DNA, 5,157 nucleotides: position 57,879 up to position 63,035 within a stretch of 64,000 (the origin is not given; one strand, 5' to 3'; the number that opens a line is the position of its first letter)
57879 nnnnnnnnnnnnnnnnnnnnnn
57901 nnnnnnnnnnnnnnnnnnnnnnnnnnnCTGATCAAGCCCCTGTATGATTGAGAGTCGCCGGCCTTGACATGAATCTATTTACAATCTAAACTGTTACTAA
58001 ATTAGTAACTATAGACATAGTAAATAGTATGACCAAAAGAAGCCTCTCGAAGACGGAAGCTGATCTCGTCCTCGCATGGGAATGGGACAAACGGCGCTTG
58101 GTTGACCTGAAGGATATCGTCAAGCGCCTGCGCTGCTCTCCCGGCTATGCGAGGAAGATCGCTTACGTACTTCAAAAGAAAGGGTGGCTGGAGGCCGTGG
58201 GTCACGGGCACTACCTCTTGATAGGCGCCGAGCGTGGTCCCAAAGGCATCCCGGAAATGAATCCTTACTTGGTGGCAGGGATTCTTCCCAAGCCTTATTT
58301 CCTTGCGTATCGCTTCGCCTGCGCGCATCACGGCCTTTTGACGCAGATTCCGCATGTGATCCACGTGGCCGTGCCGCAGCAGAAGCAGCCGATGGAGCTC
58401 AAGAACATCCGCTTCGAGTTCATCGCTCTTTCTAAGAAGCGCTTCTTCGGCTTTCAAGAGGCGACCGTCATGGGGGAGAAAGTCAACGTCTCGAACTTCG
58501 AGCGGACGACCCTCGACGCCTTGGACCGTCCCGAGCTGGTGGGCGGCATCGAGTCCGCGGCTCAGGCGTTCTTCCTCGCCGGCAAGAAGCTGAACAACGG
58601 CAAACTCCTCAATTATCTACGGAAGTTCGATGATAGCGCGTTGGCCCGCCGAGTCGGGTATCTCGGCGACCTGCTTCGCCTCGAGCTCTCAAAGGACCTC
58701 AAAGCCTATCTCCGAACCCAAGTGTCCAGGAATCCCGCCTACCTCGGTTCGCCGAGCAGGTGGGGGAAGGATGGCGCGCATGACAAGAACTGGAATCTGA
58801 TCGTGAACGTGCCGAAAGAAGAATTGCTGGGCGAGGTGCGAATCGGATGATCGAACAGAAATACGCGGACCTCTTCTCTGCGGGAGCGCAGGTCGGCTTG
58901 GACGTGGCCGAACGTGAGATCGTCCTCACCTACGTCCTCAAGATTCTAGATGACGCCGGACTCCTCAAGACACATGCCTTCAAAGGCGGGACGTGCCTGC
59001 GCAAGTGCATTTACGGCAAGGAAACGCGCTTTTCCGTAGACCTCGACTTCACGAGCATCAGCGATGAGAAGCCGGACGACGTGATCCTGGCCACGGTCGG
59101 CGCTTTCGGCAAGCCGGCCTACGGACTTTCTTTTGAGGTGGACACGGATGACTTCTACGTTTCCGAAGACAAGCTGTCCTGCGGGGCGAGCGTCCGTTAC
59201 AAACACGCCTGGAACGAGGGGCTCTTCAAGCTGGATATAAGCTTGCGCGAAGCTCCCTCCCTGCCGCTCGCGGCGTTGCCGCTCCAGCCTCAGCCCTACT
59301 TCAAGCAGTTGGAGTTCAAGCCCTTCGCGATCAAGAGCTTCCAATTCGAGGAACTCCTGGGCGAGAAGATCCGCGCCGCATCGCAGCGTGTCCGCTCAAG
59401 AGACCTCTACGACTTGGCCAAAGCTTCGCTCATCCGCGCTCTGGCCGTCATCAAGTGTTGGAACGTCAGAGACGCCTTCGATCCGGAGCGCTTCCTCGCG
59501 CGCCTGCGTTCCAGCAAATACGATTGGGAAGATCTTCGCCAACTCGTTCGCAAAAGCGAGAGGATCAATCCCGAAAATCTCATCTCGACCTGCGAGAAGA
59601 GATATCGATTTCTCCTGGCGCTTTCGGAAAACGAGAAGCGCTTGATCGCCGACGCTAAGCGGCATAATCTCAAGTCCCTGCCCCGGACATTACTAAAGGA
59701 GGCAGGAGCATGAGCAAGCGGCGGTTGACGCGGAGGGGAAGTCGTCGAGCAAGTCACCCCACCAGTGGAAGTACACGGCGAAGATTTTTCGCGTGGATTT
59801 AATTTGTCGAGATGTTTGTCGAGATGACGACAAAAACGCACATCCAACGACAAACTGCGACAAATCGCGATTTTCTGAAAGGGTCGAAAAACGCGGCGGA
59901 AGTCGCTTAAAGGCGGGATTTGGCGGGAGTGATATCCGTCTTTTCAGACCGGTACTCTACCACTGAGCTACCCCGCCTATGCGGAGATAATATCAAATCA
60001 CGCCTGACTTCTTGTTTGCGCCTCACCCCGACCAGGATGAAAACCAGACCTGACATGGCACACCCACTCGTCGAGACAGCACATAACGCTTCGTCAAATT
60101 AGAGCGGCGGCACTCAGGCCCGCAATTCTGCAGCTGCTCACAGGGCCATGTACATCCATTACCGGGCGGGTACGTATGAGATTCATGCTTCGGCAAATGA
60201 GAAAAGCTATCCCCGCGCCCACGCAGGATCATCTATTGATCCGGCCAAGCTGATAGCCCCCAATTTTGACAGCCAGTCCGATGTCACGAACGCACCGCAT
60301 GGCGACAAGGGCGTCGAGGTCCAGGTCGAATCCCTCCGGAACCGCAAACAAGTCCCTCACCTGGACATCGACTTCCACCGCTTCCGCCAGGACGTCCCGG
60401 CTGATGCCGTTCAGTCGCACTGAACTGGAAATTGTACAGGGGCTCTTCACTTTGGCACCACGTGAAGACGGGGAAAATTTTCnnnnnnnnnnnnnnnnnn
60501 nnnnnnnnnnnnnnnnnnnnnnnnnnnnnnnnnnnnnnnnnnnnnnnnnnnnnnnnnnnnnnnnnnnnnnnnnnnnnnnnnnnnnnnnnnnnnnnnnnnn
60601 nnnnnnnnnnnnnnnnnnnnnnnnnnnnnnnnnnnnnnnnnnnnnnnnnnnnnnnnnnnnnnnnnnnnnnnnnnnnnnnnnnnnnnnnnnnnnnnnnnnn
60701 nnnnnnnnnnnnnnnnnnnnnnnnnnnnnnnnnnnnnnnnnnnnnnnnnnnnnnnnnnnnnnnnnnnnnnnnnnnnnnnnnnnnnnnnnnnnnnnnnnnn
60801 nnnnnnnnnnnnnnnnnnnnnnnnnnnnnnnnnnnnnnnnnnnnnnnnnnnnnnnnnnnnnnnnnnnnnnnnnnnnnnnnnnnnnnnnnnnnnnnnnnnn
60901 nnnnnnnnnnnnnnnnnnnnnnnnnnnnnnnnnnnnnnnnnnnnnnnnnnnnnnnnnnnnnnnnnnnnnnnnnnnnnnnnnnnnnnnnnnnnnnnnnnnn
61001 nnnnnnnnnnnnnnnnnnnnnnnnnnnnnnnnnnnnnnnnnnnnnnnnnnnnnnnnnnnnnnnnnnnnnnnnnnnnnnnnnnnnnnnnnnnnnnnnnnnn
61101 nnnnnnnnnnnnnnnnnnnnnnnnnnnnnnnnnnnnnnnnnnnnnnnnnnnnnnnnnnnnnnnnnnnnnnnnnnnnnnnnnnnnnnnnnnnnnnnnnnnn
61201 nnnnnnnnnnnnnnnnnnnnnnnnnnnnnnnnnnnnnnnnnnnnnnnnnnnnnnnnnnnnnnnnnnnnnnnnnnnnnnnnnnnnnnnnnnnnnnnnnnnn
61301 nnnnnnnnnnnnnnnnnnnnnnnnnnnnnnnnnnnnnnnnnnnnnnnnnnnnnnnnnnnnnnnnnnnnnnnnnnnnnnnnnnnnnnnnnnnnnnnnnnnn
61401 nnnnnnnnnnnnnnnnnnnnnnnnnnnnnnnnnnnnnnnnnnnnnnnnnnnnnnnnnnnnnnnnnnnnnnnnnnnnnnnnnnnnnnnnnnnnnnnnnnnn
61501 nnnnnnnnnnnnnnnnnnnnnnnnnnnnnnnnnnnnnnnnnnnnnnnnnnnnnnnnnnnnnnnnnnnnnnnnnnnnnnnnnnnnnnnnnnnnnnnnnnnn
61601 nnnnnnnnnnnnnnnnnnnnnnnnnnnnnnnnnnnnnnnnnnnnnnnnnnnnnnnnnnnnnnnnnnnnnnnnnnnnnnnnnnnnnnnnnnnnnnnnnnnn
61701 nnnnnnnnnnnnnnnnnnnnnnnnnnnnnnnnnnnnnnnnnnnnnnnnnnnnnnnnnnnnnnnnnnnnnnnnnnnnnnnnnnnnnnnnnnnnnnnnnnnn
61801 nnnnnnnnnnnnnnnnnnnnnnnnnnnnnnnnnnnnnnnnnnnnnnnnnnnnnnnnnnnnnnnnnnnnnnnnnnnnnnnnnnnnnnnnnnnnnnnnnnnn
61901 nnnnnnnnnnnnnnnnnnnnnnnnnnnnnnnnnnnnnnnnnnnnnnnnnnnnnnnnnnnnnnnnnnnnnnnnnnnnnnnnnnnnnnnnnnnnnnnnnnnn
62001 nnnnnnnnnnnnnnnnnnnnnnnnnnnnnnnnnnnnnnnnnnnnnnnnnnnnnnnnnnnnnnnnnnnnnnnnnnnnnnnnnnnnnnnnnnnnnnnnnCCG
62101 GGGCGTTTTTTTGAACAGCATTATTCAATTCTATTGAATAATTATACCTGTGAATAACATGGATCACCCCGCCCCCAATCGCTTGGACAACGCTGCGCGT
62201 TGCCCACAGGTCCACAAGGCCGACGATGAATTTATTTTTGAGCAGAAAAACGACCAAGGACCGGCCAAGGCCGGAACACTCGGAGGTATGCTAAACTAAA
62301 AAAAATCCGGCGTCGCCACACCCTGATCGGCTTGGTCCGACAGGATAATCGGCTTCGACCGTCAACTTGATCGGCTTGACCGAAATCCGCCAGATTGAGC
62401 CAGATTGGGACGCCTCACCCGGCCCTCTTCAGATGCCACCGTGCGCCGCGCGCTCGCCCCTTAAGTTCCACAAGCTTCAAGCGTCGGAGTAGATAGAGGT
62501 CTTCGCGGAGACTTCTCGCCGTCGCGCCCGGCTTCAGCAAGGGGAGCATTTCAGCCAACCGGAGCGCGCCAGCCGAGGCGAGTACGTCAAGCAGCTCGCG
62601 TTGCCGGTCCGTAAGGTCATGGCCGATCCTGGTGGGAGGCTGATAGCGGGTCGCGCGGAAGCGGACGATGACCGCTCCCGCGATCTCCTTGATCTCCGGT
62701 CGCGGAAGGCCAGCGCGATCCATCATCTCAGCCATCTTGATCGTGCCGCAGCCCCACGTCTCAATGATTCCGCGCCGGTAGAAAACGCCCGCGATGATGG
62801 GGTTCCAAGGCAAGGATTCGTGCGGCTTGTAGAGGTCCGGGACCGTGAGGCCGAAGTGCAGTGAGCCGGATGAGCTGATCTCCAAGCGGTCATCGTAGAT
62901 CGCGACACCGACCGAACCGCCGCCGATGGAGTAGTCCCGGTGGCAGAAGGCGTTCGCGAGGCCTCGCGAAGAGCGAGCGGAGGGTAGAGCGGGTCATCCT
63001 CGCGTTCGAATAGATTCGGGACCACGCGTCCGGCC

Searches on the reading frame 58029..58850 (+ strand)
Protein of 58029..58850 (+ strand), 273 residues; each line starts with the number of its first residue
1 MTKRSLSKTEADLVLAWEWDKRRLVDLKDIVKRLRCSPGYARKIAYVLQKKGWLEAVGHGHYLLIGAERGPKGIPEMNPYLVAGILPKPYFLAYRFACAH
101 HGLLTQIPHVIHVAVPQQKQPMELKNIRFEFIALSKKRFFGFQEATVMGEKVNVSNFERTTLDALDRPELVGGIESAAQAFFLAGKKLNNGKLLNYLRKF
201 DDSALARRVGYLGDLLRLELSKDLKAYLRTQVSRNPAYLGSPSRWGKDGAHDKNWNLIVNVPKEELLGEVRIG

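Call 10: search_protein_families(library=pfam, proteins=[window:58029-58850:+], max_evalue=0.01)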
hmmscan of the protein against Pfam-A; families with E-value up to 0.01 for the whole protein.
window:58029-58850:+ (273 aa): 1 family
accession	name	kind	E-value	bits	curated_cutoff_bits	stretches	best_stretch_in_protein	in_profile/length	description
PF09407.15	AbiEi_1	-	1.6e-07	32.1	22.2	1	94-212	22-139/142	AbiEi antitoxin C-terminal domain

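Call 11: search_protein_families(library=padloc, proteins=[window:58029-58850:+], max_evalue=0.001)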
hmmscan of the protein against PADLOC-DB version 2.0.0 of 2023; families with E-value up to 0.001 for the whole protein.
window:58029-58850:+ (273 aa): 22 families
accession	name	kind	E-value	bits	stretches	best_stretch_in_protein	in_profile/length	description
PDLC02267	AbiEi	-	1.2e-56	189.9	1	6-267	2-248/252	AbiEi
PDLC02276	AbiEi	-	1.3e-47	160.6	1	14-270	7-263/270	AbiEi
PDLC02270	AbiEi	-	1.4e-25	87.9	1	27-259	18-253/265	AbiEi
PDLC02271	AbiEi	-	2.7e-24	83.8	1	20-238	19-239/263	AbiEi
PDLC02269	AbiEi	-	1.6e-22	78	1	26-259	14-236/251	AbiEi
PDLC02266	AbiEi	-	3.9e-22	76.9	1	22-263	15-254/258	AbiEi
PDLC02287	AbiEi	-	9.5e-21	72.5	1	32-259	19-236/253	AbiEi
PDLC02282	AbiEi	-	4.8e-20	70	1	23-264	16-257/260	AbiEi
PDLC02252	AbiEi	-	5.5e-14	50.4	1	27-262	20-254/259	AbiEi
PDLC02225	AbiEi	-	2.6e-13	48.2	1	41-200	31-181/198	AbiEi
PDLC02265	AbiEi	-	4.8e-10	37.5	1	39-180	26-162/198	AbiEi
PDLC02272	AbiEi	-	2.1e-09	35.5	1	30-214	18-196/200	AbiEi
PDLC02283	AbiEi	-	2.9e-08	31.7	1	39-181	29-166/201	AbiEi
PDLC02241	AbiEi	-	3.5e-08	31.5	1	38-212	25-194/199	AbiEi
PDLC02275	AbiEi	-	2.9e-07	28.7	1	41-199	25-171/184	AbiEi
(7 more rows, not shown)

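Call 59: find_encoding_contigs(protein=window:58029-58850:+, flank=10000, max_places=5)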
Protein window:58029-58850:+ (273 aa): no gene with exactly this product is on record in the collection.

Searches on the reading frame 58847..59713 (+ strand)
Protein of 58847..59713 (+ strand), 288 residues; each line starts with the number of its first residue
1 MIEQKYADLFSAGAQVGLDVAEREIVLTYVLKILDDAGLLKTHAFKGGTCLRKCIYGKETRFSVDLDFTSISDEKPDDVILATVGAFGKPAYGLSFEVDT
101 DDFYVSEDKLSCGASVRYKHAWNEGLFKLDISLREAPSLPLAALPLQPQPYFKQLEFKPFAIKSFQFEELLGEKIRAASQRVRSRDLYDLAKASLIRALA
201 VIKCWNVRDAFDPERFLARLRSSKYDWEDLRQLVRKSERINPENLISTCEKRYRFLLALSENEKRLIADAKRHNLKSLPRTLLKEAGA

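Call 10: search_protein_families(library=pfam, proteins=[window:58847-59713:+], max_evalue=0.01)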
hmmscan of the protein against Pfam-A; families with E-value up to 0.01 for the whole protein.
window:58847-59713:+ (288 aa): 1 family
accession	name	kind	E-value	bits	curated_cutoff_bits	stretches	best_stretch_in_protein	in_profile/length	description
PF08843.17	AbiEii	-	1.3e-21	78.1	22.5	1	34-193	6-168/238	Nucleotidyl transferase AbiEii toxin, Type IV TA system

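Call 11: search_protein_families(library=padloc, proteins=[window:58847-59713:+], max_evalue=0.001)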
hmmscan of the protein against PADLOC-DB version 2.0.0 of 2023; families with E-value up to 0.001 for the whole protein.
window:58847-59713:+ (288 aa): 25 families
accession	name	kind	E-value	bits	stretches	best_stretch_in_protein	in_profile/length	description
PDLC02318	AbiEii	-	2e-59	199.3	1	12-274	11-268/280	AbiEii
PDLC02304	AbiEii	-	1.2e-28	98.8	1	1-193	1-187/260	AbiEii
PDLC02317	AbiEii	-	6.2e-22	76.1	1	12-191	10-200/396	AbiEii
PDLC02294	AbiEii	-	1e-17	62.8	1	25-199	26-191/260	AbiEii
PDLC02321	AbiEii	-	5.2e-15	53.9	1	19-74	20-73/296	AbiEii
PDLC02323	AbiEii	-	1.6e-14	52.1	1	40-237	37-233/248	AbiEii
PDLC02296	AbiEii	-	3.6e-14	50.6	1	19-191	22-195/282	AbiEii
PDLC02305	AbiEii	-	3.7e-14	50.7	1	19-276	20-279/306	AbiEii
PDLC02293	AbiEii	-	3.3e-10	37.9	1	20-73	19-70/270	AbiEii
PDLC02330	AbiEii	-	4.2e-10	37.7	1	22-73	6-55/219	AbiEii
PDLC02307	AbiEii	-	9.2e-09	33.4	1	23-257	8-193/219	AbiEii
PDLC02316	AbiEii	-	9.8e-08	29.7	0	16-70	23-76/314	AbiEii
PDLC02313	AbiEii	-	1e-07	29.7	1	23-71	24-70/254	AbiEii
PDLC02292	AbiEii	-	1.5e-07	29.5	1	22-72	29-75/283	AbiEii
PDLC02328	AbiEii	-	3.5e-06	25.1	0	162-191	110-139/203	AbiEii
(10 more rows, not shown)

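Call 58: find_encoding_contigs(protein=window:58847-59713:+, flank=10000, max_places=5)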
Protein window:58847-59713:+ (288 aa): no gene with exactly this product is on record in the collection.

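Call 60: find_homologous_proteins(query=window:58847-59713:+, max_evalue=1e-40)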
Query window:58847-59713:+ (288 aa): 787 proteins with E <= 1e-40 among 4996 candidates; the best 120 are listed.
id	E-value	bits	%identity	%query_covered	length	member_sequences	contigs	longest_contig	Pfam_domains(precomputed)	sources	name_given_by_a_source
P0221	2.3e-179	612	95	100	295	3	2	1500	PF08843.18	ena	-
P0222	2.5e-150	517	80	100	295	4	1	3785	PF08843.18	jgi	jgi:predicted nucleotidyltransferase component of viral defense system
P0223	2.6e-148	510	79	100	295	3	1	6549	PF08843.18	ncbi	-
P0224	1.9e-147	508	79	100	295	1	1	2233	PF08843.18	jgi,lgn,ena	-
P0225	2.9e-145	500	78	100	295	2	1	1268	PF08843.18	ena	-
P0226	5.5e-145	500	79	100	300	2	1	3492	PF08843.18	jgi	jgi:predicted nucleotidyltransferase component of viral defense system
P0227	2.1e-144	498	78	100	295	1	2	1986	PF08843.18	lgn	-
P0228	6.9e-144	496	76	99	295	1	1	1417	PF08843.18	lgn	-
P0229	9.6e-142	489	76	99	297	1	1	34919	PF08843.18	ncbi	ncbi:nucleotidyl transferase AbiEii/AbiGii toxin family protein [Elusimicrobiota bacterium]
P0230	2.8e-139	481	75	100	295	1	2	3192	PF08843.18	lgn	-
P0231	3.6e-139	480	75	99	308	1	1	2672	PF08843.18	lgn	-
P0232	2.4e-138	478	76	98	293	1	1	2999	PF08843.18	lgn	-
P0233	2.8e-138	478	73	99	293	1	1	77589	PF08843.18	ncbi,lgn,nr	ncbi:MAG: nucleotidyl transferase AbiEii/AbiGii toxin family protein [Elusimicrobia bacterium]|nr:nu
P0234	7.5e-138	476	75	100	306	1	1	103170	PF08843.18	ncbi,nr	ncbi:MAG: nucleotidyl transferase AbiEii/AbiGii toxin family protein [Elusimicrobia bacterium]|nr:nu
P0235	1.5e-136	472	74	100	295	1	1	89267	PF08843.18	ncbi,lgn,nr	ncbi:MAG: nucleotidyl transferase AbiEii/AbiGii toxin family protein [Elusimicrobia bacterium]|nr:nu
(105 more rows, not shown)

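Call 62: find_encoding_contigs(protein=P0221, flank=3000, max_places=3)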
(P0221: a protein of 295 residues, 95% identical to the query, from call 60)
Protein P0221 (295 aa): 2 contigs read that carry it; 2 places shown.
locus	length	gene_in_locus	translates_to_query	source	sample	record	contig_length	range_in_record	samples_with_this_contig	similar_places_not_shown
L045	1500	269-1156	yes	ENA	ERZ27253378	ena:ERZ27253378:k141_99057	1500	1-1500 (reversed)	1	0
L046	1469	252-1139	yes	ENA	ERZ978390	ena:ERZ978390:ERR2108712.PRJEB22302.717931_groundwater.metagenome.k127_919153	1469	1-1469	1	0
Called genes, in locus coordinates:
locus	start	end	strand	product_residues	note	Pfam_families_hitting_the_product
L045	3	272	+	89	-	?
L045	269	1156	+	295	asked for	PF08843:AbiEii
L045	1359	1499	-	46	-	?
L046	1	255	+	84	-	?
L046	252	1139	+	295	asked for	PF08843:AbiEii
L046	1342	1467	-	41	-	?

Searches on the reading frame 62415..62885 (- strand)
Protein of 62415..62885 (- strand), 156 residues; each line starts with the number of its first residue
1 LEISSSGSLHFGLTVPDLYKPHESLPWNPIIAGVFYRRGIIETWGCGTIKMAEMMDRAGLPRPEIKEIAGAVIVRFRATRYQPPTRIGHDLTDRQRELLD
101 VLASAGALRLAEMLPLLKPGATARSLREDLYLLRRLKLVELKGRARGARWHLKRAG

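Call 10: search_protein_families(library=pfam, proteins=[window:62415-62885:-], max_evalue=0.01)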
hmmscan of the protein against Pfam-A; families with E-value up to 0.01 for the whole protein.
window:62415-62885:- (156 aa): 1 family
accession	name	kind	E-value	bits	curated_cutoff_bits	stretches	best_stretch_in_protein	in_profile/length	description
PF13749.12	HATPase_c_4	-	2e-12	47.4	26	1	1-76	13-89/89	Putative ATP-dependent DNA helicase recG C-terminal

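Call 11: search_protein_families(library=padloc, proteins=[window:62415-62885:-], max_evalue=0.001)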
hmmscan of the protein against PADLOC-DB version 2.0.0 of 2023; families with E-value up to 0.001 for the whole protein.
window:62415-62885:- (156 aa): 0 families
